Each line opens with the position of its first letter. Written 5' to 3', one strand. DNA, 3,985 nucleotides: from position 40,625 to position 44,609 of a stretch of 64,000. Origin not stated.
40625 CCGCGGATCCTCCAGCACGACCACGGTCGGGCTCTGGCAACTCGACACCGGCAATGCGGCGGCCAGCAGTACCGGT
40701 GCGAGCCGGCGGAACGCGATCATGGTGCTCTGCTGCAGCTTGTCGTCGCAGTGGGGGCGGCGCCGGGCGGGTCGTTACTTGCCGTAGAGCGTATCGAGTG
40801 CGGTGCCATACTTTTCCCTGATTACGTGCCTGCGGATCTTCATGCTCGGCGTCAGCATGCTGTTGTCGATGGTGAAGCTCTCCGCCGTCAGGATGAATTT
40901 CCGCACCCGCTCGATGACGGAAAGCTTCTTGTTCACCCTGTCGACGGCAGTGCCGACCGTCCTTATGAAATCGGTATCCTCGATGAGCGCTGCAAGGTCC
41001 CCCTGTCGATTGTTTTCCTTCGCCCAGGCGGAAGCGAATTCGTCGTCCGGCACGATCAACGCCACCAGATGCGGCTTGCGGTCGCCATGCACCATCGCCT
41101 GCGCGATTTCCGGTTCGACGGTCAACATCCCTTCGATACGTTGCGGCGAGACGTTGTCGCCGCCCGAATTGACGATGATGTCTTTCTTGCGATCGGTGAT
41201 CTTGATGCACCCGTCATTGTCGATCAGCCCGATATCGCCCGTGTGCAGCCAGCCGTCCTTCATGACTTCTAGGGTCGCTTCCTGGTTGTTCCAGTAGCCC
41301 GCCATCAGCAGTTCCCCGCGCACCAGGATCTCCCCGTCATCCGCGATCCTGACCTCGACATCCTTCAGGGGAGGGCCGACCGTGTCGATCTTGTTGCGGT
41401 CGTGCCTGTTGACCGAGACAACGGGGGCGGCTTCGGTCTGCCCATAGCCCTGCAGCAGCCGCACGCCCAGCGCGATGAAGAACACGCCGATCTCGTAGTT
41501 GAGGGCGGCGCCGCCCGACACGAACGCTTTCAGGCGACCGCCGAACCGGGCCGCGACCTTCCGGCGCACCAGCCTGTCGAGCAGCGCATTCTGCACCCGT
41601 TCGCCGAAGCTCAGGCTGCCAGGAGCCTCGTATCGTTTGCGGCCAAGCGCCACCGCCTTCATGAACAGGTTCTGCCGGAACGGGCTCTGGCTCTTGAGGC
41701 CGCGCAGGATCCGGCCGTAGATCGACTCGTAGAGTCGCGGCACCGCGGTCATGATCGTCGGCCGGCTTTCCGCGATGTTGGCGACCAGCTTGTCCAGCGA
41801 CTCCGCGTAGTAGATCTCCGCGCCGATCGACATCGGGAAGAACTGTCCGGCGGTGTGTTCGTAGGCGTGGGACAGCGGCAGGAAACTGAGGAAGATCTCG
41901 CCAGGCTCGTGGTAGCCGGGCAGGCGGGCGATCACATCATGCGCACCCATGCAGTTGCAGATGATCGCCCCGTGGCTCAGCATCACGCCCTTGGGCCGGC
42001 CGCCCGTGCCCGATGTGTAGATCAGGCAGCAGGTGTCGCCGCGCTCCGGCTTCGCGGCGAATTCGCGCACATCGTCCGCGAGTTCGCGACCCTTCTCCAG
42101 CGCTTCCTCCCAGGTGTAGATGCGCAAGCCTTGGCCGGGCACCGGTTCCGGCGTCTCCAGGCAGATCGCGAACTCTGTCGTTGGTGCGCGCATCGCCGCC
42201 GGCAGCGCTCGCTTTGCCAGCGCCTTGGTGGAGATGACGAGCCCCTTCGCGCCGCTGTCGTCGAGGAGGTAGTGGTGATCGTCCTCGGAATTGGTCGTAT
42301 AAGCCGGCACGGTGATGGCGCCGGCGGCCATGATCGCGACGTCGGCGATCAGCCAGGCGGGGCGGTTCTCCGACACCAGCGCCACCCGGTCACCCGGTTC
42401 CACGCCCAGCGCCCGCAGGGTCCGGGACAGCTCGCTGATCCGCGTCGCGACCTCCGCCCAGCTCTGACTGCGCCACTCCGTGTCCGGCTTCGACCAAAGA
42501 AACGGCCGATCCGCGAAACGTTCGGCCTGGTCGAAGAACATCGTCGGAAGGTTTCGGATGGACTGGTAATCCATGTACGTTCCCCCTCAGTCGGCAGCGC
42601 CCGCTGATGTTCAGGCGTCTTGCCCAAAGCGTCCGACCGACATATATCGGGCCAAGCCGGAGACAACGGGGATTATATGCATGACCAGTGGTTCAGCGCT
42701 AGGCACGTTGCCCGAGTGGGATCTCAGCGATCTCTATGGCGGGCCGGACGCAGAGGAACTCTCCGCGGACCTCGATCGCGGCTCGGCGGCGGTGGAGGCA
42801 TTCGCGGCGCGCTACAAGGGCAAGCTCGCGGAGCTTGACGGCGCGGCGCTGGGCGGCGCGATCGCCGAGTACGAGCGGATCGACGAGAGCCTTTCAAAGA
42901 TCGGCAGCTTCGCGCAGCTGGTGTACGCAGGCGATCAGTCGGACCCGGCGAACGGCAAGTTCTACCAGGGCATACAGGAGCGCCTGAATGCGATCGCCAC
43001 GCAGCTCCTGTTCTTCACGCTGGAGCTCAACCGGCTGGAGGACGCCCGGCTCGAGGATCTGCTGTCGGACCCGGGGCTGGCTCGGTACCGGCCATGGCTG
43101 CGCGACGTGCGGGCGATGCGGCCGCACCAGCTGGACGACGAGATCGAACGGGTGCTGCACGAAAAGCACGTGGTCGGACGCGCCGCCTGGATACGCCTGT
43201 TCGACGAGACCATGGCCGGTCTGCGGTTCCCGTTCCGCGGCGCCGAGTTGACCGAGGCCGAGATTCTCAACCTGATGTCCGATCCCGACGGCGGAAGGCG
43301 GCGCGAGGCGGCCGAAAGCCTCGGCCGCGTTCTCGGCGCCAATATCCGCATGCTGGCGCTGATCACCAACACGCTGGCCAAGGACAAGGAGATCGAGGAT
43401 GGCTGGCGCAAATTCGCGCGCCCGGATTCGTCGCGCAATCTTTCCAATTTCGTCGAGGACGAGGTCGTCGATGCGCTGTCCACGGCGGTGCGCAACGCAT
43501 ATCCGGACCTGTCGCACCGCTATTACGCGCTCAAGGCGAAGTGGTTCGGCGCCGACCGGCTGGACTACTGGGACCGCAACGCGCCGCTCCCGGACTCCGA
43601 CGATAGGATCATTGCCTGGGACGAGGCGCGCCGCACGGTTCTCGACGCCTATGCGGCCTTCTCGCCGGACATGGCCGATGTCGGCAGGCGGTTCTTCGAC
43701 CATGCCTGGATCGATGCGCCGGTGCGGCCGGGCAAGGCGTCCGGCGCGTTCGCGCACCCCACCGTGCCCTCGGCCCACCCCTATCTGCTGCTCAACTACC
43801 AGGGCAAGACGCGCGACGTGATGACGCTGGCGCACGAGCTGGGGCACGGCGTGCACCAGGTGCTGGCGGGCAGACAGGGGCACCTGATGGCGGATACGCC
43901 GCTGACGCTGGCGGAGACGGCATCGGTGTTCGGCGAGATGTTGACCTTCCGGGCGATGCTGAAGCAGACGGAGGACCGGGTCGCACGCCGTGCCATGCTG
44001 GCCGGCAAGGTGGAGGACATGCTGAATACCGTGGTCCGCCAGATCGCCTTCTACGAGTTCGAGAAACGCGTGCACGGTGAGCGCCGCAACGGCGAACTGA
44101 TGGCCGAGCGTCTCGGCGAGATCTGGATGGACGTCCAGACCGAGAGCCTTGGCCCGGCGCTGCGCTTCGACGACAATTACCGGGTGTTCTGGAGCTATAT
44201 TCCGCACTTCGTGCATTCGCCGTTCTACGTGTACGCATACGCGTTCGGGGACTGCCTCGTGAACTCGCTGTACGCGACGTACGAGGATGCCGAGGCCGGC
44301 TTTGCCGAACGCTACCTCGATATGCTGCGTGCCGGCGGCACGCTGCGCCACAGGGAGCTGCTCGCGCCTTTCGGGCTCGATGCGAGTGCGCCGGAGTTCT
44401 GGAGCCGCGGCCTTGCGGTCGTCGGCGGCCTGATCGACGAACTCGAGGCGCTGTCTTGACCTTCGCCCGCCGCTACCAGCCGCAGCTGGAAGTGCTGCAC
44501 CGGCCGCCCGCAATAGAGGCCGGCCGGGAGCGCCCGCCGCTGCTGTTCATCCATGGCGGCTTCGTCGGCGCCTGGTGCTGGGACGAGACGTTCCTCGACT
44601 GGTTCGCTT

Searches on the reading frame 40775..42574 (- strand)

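Call 74: search_protein_families(library=pfam, proteins=[window:40775-42574:-], max_evalue=0.00001)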
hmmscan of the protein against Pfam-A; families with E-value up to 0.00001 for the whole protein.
window:40775-42574:- (599 aa): 2 families
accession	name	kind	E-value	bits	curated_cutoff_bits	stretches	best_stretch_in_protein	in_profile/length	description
PF00501.34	AMP-binding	-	1.5e-79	268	29.9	1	13-428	1-384/384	AMP-binding enzyme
PF23562.2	AMP-binding_C_3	-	3.1e-09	37.7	20.8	1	465-598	2-121/124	AMP-binding enzyme C-terminal domain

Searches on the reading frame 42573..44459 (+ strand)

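Call 74: search_protein_families(library=pfam, proteins=[window:42573-44459:+], max_evalue=0.00001)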
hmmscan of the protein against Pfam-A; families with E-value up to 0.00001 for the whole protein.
window:42573-44459:+ (628 aa): 2 families
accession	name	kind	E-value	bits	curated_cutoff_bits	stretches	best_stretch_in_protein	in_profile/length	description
PF01432.26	Peptidase_M3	-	8.3e-39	134.6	27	1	294-614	66-455/457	Peptidase family M3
PF08439.15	Peptidase_M3_N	-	4.1e-21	75.4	25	1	151-219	1-70/70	Oligopeptidase F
